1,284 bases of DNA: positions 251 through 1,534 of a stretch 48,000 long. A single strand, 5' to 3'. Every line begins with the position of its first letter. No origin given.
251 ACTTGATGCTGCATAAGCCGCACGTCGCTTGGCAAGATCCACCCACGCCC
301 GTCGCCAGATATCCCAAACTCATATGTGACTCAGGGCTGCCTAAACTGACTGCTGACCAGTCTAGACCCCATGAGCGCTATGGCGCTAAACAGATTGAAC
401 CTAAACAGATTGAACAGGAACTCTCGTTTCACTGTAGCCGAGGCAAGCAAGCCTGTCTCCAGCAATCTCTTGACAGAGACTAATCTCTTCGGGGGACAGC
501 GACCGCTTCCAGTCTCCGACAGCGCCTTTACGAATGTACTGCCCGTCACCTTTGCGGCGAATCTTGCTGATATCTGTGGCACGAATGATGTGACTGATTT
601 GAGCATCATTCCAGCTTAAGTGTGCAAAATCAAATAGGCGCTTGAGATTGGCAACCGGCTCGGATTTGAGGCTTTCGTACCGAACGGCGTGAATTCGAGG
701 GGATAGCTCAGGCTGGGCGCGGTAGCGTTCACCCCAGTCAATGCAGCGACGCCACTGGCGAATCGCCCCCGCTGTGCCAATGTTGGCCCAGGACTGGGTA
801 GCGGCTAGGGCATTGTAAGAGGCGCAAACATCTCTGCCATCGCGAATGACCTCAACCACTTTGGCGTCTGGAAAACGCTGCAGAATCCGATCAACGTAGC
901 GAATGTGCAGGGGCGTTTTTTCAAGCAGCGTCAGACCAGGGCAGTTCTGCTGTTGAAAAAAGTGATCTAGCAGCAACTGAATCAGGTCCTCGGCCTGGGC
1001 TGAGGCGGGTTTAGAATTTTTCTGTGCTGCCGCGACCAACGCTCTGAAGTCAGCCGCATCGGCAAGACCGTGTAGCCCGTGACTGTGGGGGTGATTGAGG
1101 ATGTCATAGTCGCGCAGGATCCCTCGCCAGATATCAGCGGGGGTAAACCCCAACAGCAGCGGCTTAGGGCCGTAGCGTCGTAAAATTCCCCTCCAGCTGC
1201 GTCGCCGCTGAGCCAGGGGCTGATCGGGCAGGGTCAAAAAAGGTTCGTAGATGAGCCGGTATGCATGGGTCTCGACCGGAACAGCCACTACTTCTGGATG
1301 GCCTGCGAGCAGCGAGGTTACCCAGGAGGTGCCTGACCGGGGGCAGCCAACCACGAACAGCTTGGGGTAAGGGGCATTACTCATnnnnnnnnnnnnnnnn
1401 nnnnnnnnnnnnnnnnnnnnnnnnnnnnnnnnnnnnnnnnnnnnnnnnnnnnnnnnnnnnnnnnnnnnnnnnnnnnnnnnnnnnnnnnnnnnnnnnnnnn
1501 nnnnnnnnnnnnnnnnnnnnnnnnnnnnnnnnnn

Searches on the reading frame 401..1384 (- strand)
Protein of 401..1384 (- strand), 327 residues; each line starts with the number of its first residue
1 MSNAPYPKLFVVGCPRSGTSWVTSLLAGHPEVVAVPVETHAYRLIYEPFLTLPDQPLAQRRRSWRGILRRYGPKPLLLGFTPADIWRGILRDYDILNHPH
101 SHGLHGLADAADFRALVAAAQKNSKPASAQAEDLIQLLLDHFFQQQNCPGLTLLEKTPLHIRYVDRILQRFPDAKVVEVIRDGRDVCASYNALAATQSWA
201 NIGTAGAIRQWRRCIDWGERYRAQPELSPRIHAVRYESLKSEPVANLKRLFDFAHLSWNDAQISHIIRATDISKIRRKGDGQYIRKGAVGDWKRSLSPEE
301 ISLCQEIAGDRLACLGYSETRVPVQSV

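Call 5: search_protein_families(library=pfam, proteins=[window:401-1384:-], max_evalue=0.01)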
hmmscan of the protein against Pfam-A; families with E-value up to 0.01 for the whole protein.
window:401-1384:- (327 aa): 3 families
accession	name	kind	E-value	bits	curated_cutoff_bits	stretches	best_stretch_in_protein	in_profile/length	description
PF13469.12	Sulfotransfer_3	-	2.3e-32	113.5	27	1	7-260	1-216/216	Sulfotransferase family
PF00685.33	Sulfotransfer_1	-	8.6e-17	61.8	22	1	7-312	2-251/255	Sulfotransferase domain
PF17784.7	Sulfotransfer_4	-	0.0019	18.5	22.8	0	100-199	27-117/215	Sulfotransferase domain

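Call 35: search_protein_families(library=ncbifam, proteins=[window:401-1384:-], max_evalue=0.001)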
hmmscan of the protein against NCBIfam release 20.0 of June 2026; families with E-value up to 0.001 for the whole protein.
window:401-1384:- (327 aa): 1 family
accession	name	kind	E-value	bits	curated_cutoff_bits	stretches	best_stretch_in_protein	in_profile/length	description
NF052394.1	NodProtNoeE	equivalog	3.7e-07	29.2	500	0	10-36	12-38/387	nodulation protein NoeE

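Call 72: search_solved_structures(query=window:401-1384:-, max_evalue=1)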
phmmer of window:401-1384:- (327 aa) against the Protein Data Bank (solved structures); distinct sequences matched with E-value up to 1: 40.
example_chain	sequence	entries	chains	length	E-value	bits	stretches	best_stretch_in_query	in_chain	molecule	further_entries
8w5z_A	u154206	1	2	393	3.8e-12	49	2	147-320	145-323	Protein-tyrosine sulfotransferase (Fragment)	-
9wp1_A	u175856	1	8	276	2e-11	46.6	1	138-319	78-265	Protein-tyrosine sulfotransferase 1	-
5wrj_A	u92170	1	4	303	2.9e-11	46.1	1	138-319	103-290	Protein-tyrosine sulfotransferase 1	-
5wri_A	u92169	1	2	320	3.5e-11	45.8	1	138-319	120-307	Protein-tyrosine sulfotransferase 1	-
9wwe_A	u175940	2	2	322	2.7e-10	42.9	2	143-318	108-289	Protein-tyrosine sulfotransferase 2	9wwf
3ap1_A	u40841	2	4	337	3.2e-10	42.6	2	143-318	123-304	Protein-tyrosine sulfotransferase 2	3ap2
3ap3_A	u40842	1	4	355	3.9e-10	42.4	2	143-318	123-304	Protein-tyrosine sulfotransferase 2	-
5x2b_D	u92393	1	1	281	0.00017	23.8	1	214-278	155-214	Sulfotransferase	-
5x2b_F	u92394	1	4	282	0.00017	23.8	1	214-278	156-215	Sulfotransferase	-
5x2b_C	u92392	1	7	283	0.00018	23.8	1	214-278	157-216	Sulfotransferase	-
8k9y_A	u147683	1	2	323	0.003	19.7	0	280-303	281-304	Cytosolic sulfotransferase 16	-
2zq5_A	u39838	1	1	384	0.0038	19.4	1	155-260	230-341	Putative uncharacterized protein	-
4gbm_A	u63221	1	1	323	0.0054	18.9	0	144-258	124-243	CurM Sulfotransferase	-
22ga_A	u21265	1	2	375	0.0089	18.2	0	281-306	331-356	Sulfotransferase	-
1z28_A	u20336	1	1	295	0.019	17.1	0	173-279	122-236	Phenol-sulfating phenol sulfotransferase 1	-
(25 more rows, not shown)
